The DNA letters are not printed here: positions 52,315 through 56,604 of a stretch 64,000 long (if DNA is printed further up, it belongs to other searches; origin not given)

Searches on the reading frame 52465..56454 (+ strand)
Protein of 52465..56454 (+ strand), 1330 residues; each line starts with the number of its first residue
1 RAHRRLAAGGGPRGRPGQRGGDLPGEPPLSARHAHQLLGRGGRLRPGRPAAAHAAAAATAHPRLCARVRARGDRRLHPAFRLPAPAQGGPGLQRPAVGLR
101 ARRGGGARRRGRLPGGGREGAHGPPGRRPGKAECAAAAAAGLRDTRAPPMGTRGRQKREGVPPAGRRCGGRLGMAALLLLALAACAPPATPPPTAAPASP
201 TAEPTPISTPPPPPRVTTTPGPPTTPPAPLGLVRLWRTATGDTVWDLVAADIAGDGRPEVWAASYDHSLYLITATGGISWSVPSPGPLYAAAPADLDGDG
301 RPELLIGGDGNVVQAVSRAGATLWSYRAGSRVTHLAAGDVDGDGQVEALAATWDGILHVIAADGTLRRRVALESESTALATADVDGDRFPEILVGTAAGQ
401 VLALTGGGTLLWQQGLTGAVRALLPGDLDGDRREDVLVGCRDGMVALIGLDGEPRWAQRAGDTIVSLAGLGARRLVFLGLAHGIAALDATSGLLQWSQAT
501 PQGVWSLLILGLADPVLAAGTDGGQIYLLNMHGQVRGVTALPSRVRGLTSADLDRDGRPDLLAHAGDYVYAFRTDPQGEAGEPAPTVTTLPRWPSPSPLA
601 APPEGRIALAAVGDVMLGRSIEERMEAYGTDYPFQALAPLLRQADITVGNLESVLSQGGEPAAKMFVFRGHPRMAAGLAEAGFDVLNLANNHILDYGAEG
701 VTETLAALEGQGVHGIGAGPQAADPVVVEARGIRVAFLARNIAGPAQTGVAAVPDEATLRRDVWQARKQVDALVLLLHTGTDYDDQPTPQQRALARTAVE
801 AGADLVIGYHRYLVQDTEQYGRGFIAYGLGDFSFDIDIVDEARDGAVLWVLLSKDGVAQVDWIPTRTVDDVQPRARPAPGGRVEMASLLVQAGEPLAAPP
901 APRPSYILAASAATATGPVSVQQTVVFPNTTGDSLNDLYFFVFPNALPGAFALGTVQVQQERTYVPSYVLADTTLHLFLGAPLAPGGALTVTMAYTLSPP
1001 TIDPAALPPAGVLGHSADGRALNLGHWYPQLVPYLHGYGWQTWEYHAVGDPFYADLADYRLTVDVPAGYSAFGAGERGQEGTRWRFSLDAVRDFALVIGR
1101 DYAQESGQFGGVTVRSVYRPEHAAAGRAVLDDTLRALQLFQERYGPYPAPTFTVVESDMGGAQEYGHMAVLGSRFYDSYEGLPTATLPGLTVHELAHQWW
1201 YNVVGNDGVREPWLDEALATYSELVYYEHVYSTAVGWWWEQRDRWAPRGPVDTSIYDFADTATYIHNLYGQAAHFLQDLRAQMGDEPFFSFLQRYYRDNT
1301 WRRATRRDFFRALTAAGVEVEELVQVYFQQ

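Call 88: search_protein_families(library=pfam, proteins=[window:52465-56454:+], max_evalue=0.00001)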
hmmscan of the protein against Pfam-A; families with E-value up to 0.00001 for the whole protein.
window:52465-56454:+ (1330 aa): 10 families
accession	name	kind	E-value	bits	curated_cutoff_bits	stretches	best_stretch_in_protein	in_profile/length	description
PF09587.15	PGA_cap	-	4.6e-63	213.5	27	1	609-835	2-254/255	Bacterial capsule synthesis protein PGA_cap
PF13517.12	FG-GAP_3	-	1.4e-20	74.1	26.9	2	295-349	1-60/61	FG-GAP-like repeat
PF25292.1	Beta-prop_CGLA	-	9.9e-18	65.1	26.8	0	396-462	6-73/316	Lambda-carrageenase beta-propeller domain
PF01839.29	FG-GAP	-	1.9e-14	53.6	22.1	0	377-401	3-34/37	FG-GAP repeat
PF01433.26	Peptidase_M1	-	1.2e-13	51.6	27.7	1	1189-1326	69-217/218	Peptidase family M1 domain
PF13570.13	Beta-prop_ACSF4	-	4.9e-10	39.7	133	0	390-532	20-163/329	Beta-alanine-activating enzyme, beta-propeller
PF14783.12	BBS2_Mid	-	3.1e-07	30.9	27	0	294-401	5-105/108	Ciliary BBSome complex subunit 2, middle region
PF15907.11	Itfg2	-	3.9e-07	30.1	27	0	319-367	238-286/330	Integrin-alpha FG-GAP repeat-containing protein 2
PF13360.13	PQQ_2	-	5.4e-07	29.9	27.6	1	399-571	3-174/233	Outer membrane protein assembly factor BamB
PF23743.1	Beta-prop_BBS7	-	8.9e-06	25.7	27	0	329-453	124-254/299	BBS7 beta-propeller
